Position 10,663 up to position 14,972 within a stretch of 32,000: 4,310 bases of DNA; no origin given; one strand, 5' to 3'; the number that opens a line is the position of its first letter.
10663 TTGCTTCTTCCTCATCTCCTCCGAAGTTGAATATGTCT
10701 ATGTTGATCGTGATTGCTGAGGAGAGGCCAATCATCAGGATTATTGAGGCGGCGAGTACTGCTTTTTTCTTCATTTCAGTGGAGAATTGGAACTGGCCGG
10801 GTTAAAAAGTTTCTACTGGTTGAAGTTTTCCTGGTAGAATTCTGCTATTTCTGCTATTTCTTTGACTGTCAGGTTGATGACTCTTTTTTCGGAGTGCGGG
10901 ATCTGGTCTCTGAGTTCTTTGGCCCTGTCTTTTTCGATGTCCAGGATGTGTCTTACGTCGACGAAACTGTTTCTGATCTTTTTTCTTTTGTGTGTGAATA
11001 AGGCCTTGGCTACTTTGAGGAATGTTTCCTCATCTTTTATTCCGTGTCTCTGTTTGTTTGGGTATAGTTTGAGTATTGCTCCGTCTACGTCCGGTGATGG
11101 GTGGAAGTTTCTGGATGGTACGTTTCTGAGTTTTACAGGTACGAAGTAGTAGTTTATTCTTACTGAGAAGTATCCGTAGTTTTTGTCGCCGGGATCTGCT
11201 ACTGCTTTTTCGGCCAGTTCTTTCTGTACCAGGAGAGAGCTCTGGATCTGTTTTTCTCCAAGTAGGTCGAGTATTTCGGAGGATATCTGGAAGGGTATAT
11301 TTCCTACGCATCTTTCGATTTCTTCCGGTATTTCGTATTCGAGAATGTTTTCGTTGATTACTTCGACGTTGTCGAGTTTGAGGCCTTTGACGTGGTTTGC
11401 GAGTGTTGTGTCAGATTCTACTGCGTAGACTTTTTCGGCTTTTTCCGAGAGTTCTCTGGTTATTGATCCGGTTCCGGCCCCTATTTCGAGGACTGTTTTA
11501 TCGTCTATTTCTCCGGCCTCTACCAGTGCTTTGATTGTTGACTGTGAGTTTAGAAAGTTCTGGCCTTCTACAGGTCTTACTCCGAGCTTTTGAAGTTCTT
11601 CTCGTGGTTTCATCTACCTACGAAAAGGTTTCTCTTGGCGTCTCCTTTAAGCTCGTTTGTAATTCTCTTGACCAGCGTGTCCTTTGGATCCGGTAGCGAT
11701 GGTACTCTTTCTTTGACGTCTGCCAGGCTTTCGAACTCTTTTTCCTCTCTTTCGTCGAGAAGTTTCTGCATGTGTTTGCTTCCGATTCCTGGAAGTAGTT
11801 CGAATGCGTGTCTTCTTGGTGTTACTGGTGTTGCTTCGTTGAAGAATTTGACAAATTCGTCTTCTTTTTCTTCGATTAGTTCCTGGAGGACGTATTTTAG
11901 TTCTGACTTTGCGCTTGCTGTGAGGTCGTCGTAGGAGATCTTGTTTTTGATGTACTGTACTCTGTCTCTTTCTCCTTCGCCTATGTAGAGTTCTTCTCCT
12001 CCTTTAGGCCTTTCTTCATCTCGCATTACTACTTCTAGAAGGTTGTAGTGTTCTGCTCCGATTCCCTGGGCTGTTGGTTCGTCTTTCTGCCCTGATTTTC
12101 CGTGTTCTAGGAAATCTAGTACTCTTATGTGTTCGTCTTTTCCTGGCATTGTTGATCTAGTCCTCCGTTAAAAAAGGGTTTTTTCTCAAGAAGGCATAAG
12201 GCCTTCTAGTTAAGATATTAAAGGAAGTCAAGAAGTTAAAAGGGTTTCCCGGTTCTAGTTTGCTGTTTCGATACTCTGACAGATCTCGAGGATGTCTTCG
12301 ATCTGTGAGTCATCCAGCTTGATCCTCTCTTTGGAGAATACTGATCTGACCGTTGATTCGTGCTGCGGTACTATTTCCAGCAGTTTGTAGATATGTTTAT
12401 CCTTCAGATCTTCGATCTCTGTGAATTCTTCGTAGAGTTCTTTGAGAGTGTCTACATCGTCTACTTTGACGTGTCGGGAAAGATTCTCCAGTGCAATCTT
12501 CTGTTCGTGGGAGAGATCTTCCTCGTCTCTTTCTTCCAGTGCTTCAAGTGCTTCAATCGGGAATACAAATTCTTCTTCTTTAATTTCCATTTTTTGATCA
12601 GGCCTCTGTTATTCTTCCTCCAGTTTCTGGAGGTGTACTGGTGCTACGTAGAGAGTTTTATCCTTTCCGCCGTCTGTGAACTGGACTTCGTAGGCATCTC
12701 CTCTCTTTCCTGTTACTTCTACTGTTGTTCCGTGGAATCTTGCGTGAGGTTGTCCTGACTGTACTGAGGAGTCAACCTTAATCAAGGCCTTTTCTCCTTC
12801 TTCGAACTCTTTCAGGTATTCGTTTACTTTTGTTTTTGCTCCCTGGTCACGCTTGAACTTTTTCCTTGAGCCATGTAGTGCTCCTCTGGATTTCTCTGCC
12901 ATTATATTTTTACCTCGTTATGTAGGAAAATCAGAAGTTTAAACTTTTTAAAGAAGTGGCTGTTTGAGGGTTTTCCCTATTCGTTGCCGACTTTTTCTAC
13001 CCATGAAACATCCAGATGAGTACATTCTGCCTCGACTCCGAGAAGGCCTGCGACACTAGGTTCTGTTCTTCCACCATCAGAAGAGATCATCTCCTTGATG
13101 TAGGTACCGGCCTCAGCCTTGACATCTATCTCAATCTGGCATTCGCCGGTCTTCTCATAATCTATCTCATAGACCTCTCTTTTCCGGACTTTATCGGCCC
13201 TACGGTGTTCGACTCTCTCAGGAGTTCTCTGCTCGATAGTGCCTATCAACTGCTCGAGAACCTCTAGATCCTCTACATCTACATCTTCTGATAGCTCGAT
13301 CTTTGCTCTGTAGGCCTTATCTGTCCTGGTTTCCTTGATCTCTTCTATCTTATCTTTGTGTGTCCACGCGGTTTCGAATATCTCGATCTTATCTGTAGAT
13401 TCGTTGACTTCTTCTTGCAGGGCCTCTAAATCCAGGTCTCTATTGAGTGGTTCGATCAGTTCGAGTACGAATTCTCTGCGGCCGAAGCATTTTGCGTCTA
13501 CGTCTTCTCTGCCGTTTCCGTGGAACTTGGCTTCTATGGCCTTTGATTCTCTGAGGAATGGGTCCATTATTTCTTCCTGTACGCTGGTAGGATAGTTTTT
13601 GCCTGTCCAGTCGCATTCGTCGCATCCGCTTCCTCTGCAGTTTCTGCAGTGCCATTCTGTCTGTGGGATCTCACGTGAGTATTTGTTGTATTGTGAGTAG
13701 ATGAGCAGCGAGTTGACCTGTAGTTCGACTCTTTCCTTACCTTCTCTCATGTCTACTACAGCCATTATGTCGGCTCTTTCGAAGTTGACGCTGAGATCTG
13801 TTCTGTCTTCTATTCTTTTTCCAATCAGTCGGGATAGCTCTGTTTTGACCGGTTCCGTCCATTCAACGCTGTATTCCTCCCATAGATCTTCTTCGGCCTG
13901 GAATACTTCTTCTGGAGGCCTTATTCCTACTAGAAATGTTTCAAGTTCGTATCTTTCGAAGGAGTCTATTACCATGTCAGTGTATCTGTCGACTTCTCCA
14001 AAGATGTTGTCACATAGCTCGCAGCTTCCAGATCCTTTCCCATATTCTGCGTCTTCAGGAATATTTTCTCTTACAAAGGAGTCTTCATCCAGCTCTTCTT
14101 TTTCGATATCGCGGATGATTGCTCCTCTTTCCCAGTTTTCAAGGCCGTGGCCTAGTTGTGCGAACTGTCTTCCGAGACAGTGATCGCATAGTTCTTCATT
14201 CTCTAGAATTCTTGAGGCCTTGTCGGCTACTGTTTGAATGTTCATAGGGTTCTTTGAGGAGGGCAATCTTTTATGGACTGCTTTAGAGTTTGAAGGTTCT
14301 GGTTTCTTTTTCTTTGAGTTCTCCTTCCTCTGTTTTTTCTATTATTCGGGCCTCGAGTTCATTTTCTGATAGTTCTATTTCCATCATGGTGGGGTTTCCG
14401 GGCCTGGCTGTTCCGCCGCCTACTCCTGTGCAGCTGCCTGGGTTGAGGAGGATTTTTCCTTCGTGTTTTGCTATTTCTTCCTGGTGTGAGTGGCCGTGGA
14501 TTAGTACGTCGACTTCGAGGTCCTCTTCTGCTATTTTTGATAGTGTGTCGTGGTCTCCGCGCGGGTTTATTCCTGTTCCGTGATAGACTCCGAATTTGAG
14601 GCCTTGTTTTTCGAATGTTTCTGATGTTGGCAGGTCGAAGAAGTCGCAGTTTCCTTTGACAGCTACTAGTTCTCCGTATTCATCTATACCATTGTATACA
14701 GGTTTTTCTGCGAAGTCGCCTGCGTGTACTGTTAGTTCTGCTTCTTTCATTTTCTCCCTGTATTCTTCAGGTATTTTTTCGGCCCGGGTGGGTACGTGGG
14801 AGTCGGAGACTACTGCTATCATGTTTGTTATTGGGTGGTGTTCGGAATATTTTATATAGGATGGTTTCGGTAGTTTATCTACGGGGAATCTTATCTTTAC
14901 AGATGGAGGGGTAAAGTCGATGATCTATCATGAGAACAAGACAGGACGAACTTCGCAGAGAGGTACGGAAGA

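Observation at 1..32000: Palindromic hexamer AGGCCT is roughly 10-fold over-represented, in all codon phases and in spacers, often at gene boundaries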

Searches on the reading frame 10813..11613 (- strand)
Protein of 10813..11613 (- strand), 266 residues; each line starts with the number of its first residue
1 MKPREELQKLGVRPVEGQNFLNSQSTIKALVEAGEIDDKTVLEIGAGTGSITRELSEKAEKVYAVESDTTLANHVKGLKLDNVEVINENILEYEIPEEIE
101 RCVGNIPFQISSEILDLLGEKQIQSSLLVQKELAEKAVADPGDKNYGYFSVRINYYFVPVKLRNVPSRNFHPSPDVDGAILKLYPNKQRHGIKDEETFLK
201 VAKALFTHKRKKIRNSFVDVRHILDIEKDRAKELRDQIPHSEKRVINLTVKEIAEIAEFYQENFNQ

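Call 12: search_protein_families(library=pfam, proteins=[window:10813-11613:-], max_evalue=0.01)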
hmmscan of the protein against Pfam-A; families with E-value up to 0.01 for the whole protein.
window:10813-11613:- (266 aa): 9 families
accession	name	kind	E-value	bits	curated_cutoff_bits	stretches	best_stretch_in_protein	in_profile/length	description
PF00398.26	RrnaAD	-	3.1e-44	151.5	24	1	16-221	8-227/263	Ribosomal RNA adenine dimethylase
PF05219.18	DREV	-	4.5e-07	29.7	26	1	27-86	78-143/265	DREV methyltransferase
PF13649.12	Methyltransf_25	-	0.00015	22.8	27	1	41-97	1-62/97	Methyltransferase domain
PF01728.25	FtsJ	-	0.00015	22.2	24.1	1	37-105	21-90/181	FtsJ-like methyltransferase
PF13489.12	Methyltransf_23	-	0.0069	16.6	27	1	35-75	20-60/164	Methyltransferase domain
PF05175.20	MTS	-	0.0077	16.3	23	0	37-122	31-122/170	Methyltransferase small domain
PF08241.18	Methyltransf_11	-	0.0081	17.2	21.2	0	42-94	1-55/95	Methyltransferase domain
PF03602.21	Cons_hypoth95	-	0.0098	16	24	0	35-86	39-96/182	Conserved hypothetical protein 95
PF13847.12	Methyltransf_31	-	0.0099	16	27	0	38-92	4-65/145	Methyltransferase domain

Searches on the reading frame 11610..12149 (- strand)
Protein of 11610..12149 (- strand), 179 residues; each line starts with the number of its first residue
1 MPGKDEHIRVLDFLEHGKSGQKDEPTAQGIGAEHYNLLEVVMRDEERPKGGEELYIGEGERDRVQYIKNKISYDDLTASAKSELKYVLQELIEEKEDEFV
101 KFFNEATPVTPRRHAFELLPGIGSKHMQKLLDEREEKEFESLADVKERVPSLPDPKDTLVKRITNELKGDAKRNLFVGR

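Call 13: search_protein_families(library=pfam, proteins=[window:11610-12149:-], max_evalue=0.01)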
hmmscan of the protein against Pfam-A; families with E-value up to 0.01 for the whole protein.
window:11610-12149:- (179 aa): 2 families
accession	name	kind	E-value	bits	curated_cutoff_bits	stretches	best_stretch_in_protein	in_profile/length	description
PF04919.18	DUF655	-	3.6e-55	187.1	22.2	1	6-177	3-180/181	Protein of unknown function (DUF655)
PF14579.12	HHH_6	-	0.00038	21.1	25.6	1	114-150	25-62/90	Helix-hairpin-helix motif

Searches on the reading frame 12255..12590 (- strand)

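Call 13: search_protein_families(library=pfam, proteins=[window:12255-12590:-], max_evalue=0.01)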
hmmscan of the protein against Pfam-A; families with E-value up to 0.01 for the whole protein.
window:12255-12590:- (111 aa): 1 family
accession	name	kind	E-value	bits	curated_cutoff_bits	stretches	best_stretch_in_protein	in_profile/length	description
PF03874.21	RNA_pol_Rpb4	-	3.1e-08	34.4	25.6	1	17-106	26-114/116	RNA polymerase Rpb4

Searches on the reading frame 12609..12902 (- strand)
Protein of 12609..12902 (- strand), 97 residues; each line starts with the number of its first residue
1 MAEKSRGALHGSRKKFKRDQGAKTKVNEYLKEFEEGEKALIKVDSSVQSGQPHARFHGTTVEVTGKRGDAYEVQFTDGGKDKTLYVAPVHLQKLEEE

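Call 13: search_protein_families(library=pfam, proteins=[window:12609-12902:-], max_evalue=0.01)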
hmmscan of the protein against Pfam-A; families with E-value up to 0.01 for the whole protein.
window:12609-12902:- (97 aa): 1 family
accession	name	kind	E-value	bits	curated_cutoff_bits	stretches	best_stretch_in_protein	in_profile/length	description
PF01157.24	Ribosomal_L21e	-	9.6e-24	83.6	27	1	3-94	2-99/101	Ribosomal protein L21e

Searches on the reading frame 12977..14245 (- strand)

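Call 13: search_protein_families(library=pfam, proteins=[window:12977-14245:-], max_evalue=0.01)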
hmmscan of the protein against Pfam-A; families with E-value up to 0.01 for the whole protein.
window:12977-14245:- (422 aa): 2 families
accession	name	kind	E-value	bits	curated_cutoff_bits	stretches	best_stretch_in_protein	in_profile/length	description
PF21238.2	Pus10_C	-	2.1e-59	201.4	27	1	182-416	2-231/232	Pus10, C-terminal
PF22023.1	Pus10_THUMP_arc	-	2.7e-24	85.5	28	1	88-165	1-78/78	Pus10 THUMP domain, archaeal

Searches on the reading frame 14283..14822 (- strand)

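Call 13: search_protein_families(library=pfam, proteins=[window:14283-14822:-], max_evalue=0.01)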
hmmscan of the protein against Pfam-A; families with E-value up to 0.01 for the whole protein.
window:14283-14822:- (179 aa): 2 families
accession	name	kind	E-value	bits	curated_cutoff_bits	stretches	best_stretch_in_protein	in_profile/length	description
PF12850.12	Metallophos_2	-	2.1e-28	99.7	27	1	2-137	3-141/154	Calcineurin-like phosphoesterase superfamily domain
PF00149.33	Metallophos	-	4.7e-06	27.6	21.5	0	2-71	3-81/191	Calcineurin-like phosphoesterase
